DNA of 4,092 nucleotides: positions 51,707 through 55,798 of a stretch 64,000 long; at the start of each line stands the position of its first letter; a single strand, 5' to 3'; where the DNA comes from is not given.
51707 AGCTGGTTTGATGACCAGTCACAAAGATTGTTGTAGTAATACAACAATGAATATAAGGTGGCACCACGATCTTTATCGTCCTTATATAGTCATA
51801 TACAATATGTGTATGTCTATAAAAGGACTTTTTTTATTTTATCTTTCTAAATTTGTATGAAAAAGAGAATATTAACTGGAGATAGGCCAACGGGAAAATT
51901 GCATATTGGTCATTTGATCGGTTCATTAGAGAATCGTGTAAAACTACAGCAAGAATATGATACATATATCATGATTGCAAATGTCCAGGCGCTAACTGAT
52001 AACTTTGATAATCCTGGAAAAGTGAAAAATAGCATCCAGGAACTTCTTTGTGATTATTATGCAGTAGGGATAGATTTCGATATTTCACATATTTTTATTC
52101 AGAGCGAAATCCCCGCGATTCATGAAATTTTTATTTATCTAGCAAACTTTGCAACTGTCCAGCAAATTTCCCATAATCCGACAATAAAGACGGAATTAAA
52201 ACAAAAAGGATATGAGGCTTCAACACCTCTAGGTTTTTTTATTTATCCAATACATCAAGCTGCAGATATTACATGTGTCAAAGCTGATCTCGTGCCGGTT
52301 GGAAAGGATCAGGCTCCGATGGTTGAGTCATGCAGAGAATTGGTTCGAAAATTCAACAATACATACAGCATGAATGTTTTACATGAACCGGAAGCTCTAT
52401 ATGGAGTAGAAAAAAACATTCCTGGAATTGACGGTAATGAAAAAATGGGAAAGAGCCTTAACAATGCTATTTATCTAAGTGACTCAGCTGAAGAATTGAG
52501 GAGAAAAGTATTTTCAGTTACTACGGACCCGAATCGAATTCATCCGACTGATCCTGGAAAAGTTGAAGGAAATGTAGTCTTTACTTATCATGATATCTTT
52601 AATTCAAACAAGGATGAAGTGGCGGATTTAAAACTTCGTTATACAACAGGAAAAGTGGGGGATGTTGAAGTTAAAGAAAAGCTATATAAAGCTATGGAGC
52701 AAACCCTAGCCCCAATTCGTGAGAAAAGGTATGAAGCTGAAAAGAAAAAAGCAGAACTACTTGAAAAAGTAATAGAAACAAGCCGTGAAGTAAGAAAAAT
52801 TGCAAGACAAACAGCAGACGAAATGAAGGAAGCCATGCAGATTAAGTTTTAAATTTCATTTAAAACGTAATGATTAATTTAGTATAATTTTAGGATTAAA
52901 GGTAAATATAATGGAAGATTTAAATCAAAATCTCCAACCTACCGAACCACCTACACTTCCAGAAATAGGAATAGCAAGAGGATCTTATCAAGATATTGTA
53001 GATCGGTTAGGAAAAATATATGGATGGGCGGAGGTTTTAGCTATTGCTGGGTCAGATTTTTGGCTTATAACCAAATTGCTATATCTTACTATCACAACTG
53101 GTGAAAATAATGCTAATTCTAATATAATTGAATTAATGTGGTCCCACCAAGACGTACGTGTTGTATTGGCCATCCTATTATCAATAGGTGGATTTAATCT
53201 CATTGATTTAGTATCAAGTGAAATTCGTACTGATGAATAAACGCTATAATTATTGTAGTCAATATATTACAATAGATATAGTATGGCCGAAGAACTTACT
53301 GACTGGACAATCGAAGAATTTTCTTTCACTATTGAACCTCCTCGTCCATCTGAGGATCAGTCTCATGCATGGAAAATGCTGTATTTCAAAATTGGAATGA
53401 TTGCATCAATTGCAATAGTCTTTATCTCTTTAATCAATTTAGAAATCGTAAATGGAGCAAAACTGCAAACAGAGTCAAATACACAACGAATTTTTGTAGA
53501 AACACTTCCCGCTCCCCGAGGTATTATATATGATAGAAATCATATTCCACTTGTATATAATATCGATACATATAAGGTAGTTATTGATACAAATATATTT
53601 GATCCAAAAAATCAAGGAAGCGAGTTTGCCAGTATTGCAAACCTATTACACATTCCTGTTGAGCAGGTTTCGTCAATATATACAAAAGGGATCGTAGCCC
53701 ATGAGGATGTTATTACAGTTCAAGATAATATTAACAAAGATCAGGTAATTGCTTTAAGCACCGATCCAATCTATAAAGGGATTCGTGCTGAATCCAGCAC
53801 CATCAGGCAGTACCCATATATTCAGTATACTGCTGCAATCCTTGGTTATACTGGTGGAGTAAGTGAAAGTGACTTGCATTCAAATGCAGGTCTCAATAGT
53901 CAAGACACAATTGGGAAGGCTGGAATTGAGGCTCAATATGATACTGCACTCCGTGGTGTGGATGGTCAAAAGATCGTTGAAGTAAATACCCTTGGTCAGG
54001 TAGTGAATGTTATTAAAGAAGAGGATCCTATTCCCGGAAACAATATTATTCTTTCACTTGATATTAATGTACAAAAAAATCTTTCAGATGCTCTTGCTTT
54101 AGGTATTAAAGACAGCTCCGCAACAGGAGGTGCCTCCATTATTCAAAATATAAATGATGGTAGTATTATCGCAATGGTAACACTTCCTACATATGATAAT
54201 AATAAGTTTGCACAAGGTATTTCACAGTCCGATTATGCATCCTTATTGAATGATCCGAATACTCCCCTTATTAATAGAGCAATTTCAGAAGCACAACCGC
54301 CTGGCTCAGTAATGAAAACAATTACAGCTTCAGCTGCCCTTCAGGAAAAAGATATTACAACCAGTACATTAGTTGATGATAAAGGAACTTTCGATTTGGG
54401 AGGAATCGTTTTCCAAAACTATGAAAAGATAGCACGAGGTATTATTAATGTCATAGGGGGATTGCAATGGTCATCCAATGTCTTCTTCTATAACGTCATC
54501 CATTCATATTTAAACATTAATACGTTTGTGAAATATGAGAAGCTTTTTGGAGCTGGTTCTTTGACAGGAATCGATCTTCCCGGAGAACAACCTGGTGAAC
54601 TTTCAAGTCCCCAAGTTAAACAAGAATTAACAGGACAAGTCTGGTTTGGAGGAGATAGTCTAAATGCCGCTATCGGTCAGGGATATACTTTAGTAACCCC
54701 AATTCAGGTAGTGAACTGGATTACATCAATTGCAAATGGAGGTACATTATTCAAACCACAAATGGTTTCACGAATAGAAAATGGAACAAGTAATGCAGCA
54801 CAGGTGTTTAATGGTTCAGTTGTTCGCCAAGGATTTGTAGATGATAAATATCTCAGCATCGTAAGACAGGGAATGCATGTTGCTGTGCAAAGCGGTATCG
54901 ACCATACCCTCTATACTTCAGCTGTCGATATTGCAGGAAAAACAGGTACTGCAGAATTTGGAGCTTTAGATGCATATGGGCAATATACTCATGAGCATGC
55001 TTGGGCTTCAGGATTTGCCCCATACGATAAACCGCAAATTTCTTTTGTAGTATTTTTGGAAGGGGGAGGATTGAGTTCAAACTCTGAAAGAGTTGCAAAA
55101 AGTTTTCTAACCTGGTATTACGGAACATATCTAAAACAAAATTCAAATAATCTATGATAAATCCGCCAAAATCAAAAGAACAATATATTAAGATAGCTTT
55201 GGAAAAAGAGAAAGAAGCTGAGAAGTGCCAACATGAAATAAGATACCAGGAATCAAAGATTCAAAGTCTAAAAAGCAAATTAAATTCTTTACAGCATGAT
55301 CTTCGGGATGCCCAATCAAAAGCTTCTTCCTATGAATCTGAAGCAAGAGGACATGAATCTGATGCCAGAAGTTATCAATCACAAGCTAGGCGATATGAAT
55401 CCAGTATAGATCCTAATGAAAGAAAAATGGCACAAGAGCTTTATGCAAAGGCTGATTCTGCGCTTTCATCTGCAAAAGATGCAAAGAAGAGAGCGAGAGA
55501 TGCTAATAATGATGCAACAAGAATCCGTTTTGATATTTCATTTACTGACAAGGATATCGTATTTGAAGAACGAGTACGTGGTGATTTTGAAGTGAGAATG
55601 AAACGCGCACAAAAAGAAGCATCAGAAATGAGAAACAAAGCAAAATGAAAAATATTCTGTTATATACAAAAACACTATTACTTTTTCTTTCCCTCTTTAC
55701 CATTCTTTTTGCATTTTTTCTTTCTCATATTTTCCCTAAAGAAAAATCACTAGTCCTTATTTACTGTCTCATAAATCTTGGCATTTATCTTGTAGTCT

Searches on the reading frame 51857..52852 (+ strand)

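Call 91: search_protein_families(library=pfam, proteins=[window:51857-52852:+], max_evalue=0.001)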
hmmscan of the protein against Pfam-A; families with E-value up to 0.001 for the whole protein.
window:51857-52852:+ (331 aa): 1 family
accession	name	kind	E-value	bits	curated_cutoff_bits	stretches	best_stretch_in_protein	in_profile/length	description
PF00579.31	tRNA-synt_1b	-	5.1e-56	190.6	21.1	1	4-284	7-291/292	tRNA synthetases class I (W and Y)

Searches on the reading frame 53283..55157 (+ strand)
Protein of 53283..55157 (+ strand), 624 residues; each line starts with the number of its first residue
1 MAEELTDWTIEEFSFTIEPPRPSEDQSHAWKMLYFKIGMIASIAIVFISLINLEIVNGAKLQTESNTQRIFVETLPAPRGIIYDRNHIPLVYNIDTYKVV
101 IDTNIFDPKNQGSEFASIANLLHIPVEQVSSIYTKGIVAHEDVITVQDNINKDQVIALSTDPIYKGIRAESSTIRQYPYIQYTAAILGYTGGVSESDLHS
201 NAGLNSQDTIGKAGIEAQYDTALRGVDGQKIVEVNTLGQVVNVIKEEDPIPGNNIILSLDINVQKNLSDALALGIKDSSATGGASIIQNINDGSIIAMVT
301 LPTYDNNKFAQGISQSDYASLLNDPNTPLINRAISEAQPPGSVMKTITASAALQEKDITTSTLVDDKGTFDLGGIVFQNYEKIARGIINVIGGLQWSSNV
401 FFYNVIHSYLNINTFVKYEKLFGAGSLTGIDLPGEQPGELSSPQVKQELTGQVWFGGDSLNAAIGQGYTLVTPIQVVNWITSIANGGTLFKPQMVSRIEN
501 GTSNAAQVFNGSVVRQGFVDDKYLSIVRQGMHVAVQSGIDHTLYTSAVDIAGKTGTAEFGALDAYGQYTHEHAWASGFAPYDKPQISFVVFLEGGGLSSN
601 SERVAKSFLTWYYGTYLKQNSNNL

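Call 27: search_protein_families(library=pfam, proteins=[window:53283-55157:+], max_evalue=0.0001)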
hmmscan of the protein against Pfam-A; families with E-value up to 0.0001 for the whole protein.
window:53283-55157:+ (624 aa): 2 families
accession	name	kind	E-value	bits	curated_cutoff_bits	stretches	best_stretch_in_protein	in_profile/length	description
PF00905.27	Transpeptidase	-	2.3e-51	175.3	22.1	1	285-606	3-291/299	Penicillin binding protein transpeptidase domain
PF03717.20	PBP_dimer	-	5.5e-33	115.3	24.4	1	75-243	2-178/180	Penicillin-binding Protein dimerisation domain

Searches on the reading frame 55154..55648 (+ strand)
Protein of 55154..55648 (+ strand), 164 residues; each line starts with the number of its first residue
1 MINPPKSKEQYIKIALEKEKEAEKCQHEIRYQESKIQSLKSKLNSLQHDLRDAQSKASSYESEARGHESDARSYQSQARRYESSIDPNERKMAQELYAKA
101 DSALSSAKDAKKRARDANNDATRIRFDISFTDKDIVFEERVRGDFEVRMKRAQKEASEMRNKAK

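Call 27: search_protein_families(library=pfam, proteins=[window:55154-55648:+], max_evalue=0.0001)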
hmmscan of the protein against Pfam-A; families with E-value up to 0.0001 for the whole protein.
window:55154-55648:+ (164 aa): 0 families

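Call 32: search_protein_families(library=ncbifam, proteins=[window:55154-55648:+], max_evalue=0.001)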
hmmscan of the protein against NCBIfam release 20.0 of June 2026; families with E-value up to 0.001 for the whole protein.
window:55154-55648:+ (164 aa): 1 family
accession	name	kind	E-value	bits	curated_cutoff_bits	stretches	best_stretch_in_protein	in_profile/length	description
NF040598.1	Ala_zip_lipo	subfamily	7.3e-06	26.4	43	1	31-87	26-82/90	Lpp/OprI family alanine-zipper lipoprotein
